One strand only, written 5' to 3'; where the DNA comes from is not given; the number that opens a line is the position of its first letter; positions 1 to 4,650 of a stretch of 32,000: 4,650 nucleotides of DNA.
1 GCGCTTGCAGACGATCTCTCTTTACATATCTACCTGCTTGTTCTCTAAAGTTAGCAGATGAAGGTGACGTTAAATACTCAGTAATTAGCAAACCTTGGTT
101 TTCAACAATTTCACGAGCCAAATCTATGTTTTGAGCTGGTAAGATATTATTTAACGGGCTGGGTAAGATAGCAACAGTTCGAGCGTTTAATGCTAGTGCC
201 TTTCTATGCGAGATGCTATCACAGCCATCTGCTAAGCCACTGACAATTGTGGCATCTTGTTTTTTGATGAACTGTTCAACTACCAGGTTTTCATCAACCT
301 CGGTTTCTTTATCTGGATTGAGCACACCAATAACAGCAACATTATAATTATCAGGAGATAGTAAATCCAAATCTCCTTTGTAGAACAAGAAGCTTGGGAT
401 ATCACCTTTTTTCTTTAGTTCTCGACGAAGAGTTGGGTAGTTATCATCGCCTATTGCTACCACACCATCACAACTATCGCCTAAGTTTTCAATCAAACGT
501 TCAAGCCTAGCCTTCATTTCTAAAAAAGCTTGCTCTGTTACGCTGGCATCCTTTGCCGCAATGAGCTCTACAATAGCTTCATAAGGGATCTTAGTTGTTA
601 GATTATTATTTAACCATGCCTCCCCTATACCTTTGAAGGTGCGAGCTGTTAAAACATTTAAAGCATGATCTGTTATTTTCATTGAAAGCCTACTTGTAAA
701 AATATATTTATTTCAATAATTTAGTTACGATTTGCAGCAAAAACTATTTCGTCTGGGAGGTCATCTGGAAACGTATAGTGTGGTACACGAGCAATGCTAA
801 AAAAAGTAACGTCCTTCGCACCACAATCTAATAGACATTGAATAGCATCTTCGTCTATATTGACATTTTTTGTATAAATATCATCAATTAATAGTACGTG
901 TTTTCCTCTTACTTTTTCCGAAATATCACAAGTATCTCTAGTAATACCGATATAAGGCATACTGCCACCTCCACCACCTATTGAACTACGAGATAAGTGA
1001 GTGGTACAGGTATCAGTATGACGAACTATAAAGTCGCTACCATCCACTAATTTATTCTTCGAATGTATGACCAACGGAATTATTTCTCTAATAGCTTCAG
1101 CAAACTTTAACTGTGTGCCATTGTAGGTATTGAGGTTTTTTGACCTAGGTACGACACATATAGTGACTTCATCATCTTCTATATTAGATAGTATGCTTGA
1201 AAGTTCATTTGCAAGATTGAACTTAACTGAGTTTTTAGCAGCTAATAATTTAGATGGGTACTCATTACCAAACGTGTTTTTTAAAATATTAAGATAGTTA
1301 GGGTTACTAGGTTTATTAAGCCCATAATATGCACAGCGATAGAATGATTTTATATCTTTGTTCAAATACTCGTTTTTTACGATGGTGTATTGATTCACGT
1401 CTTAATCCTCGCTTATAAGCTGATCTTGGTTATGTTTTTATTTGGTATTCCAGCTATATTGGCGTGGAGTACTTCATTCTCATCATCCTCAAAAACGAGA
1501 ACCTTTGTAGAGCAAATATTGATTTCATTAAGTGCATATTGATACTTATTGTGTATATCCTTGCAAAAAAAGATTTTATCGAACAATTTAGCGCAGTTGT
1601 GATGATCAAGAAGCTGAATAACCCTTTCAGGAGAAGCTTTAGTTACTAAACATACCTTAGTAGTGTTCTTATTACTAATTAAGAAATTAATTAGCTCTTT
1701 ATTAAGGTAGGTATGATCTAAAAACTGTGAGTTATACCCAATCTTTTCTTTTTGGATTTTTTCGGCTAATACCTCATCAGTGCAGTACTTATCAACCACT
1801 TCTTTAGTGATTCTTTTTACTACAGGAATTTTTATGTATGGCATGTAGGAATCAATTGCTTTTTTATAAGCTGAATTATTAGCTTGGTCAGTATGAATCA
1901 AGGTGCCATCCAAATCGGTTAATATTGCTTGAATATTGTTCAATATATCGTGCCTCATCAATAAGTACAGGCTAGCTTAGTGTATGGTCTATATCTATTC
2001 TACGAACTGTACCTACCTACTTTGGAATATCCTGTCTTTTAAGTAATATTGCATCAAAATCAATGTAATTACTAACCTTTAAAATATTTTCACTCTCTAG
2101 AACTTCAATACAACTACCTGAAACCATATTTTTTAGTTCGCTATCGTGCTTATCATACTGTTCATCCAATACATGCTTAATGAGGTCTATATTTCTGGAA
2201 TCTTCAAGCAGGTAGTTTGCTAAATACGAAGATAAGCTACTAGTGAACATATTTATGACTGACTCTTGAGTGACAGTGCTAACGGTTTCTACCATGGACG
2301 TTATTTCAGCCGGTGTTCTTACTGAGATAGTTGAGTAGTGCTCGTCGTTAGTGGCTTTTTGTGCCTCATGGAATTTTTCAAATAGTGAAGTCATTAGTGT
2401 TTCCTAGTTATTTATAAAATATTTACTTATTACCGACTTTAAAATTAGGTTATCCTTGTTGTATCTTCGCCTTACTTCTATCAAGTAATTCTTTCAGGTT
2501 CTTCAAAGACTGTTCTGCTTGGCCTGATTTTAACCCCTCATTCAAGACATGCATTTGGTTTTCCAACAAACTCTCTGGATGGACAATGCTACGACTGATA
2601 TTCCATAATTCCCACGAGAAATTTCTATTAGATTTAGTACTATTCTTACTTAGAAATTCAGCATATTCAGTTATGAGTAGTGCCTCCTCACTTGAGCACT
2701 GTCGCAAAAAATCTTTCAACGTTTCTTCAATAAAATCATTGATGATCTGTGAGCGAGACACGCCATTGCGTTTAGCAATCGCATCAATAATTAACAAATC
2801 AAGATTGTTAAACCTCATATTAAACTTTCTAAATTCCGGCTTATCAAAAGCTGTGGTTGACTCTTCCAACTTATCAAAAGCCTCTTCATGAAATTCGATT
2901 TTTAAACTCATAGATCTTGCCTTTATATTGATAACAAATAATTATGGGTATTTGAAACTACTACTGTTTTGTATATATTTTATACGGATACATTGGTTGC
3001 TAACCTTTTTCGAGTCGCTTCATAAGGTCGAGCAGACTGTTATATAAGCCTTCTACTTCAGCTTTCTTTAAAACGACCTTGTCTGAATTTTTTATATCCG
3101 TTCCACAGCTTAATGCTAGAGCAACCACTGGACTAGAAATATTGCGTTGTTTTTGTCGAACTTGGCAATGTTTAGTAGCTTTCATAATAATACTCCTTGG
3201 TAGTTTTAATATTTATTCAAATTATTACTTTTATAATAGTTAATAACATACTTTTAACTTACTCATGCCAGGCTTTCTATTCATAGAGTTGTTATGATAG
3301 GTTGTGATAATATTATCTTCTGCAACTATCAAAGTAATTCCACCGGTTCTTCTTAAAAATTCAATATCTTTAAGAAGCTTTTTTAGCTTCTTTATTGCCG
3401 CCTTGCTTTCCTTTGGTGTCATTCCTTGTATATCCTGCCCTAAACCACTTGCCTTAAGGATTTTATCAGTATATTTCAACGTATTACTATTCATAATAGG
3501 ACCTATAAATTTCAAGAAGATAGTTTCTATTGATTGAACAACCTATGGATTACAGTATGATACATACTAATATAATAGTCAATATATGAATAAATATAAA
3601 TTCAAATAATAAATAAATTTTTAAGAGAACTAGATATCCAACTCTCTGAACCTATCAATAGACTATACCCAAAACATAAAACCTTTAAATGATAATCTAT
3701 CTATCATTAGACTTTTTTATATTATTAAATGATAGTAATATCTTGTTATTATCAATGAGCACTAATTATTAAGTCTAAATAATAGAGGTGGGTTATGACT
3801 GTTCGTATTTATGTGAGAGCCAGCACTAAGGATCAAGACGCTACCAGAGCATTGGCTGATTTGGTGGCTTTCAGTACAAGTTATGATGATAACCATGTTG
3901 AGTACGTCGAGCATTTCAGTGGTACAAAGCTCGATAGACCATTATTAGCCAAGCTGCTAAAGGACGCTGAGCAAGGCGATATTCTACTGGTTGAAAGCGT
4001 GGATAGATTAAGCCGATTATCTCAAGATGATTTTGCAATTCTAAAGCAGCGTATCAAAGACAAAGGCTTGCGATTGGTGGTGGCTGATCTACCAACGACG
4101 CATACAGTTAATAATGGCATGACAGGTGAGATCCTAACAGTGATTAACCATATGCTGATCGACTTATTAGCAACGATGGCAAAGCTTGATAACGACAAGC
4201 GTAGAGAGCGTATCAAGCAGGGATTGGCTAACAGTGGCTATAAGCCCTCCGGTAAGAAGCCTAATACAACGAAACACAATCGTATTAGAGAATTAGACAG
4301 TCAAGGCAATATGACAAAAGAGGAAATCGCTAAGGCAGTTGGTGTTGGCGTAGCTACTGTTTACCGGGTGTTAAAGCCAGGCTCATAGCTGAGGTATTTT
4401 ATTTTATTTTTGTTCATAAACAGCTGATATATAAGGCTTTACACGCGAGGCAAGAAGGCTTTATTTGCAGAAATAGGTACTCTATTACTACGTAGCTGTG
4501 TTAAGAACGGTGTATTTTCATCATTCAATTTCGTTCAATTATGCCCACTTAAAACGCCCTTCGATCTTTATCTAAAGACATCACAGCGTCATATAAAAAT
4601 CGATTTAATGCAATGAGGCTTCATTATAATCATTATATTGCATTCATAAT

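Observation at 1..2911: DprA-like + ComF-like PRTase + HAD phosphatase operon: an extended variant of the DprA-PRTase defence pair?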

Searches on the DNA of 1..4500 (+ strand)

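Call 8: search_dna_similar(query=window:1-4500:+, collection=plasmids, mode=near, max_rows=20)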
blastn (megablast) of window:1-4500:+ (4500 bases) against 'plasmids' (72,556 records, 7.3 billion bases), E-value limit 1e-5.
Records with a match: 21; places in all: 23; records where one place covers at least 80% of the query: 0.
Best place of each record, by identity: >=99% 2; 90-95% 7; 80-90% 11; 60-80% 1.
By first word of the organism name: Psychrobacter 19; Acinetobacter 2.
By predicted mobility (MOB-suite, as given by PLSDB): non-mobilizable 16; mobilizable 5.
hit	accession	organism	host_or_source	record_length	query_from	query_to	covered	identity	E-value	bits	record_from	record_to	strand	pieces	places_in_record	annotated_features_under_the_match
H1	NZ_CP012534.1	Psychrobacter sp. P11G5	Botryllus sp.,Single cell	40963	3651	4500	19%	99.8%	0e+0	1559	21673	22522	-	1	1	recombinase family protein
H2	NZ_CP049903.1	Psychrobacter sp. WY6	Euphausia superba,whole organism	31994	3651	4500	19%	99.8%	0e+0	1559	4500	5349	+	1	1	recombinase family protein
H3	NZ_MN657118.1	Psychrobacter sp.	-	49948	3649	4401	17%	92.6%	0e+0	1081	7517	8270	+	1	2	recombinase family protein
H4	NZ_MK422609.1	Psychrobacter sp. DAB_AL32B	guano of little auks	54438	3686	4500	17%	86.7%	0e+0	873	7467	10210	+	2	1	glycosyltransferase | recombinase family protein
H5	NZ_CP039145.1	Acinetobacter sp. 10FS3-1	pig,feces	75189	3653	4401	17%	90.7%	0e+0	996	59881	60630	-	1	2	recombinase family protein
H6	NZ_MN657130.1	Psychrobacter sp.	-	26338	3651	4381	16%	92.6%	0e+0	1051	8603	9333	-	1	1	recombinase family protein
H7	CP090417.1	Acinetobacter johnsonii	mixed culture,soil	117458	3653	4400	17%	90.4%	0e+0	983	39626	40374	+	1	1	recombinase family protein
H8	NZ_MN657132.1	Psychrobacter sp.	-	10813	3651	4401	17%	89.9%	0e+0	968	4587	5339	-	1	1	recombinase family protein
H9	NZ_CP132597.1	Psychrobacter sp. van23A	cell culture,water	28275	3651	4398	17%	90.1%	0e+0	972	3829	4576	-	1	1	recombinase family protein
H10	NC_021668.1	Psychrobacter sp. G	-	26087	3651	4401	17%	89.1%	0e+0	935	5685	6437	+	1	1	recombinase family protein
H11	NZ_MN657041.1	Psychrobacter sp.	-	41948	3652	4401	17%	88.0%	0e+0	889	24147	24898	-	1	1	recombinase family protein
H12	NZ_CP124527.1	Psychrobacter sp. WB2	Cell culture,Feedlot Water bowl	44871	3651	4381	16%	90.2%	0e+0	952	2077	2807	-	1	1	recombinase family protein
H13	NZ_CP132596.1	Psychrobacter sp. van23A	cell culture,water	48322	3651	4381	16%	90.2%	0e+0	952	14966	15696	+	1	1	recombinase family protein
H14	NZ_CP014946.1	Psychrobacter alimentarius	-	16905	3662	4399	16%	87.8%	0e+0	865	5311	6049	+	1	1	recombinase family protein | hypothetical protein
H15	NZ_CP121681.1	Psychrobacter sp. SIT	sheep,whole organism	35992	3651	4375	16%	89.3%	0e+0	907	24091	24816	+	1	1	recombinase family protein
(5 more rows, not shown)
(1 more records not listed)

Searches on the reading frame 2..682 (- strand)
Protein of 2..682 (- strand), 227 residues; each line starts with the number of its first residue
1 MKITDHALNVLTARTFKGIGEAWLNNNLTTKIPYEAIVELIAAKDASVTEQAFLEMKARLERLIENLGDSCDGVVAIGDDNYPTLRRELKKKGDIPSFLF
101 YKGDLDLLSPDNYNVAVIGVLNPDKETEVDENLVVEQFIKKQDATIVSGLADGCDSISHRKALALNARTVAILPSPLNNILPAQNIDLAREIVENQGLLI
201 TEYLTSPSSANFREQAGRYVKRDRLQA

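Call 6: search_protein_families(library=pfam, proteins=[window:2-682:-], max_evalue=0.1)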
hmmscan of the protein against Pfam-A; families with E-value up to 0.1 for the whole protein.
window:2-682:- (227 aa): 1 family
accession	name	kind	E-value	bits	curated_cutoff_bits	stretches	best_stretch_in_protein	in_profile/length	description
PF02481.21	DNA_processg_A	-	3.7e-30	105.1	29.6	1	74-224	9-150/212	DNA recombination-mediator protein A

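Call 7: search_protein_families(library=padloc, proteins=[window:2-682:-], max_evalue=0.1)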
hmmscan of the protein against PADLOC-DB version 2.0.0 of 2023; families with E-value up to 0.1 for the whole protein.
window:2-682:- (227 aa): 3 families
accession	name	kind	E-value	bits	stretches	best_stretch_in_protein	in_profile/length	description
PDLC03961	ShosA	-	3.5e-43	146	1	16-227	20-224/303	-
PDLC02997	ShosA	-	1.6e-17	61.8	1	63-227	86-239/327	-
PDLC03927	PsyrA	-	1.6e-16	58.4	1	45-203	64-219/398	-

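Call 9: search_protein_families(library=ncbifam, proteins=[window:2-682:-], max_evalue=0.1)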
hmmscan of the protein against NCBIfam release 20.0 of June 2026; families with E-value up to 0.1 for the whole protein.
window:2-682:- (227 aa): 2 families
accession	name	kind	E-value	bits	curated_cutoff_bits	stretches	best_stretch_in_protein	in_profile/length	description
TIGR00732.1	dprA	equivalog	1.2e-27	96.5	191.15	1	74-225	11-151/220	DNA-processing protein DprA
NF008007.0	PRK10736.1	equivalog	2.4e-22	79.6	495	1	51-212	50-208/374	DNA-protecting protein DprA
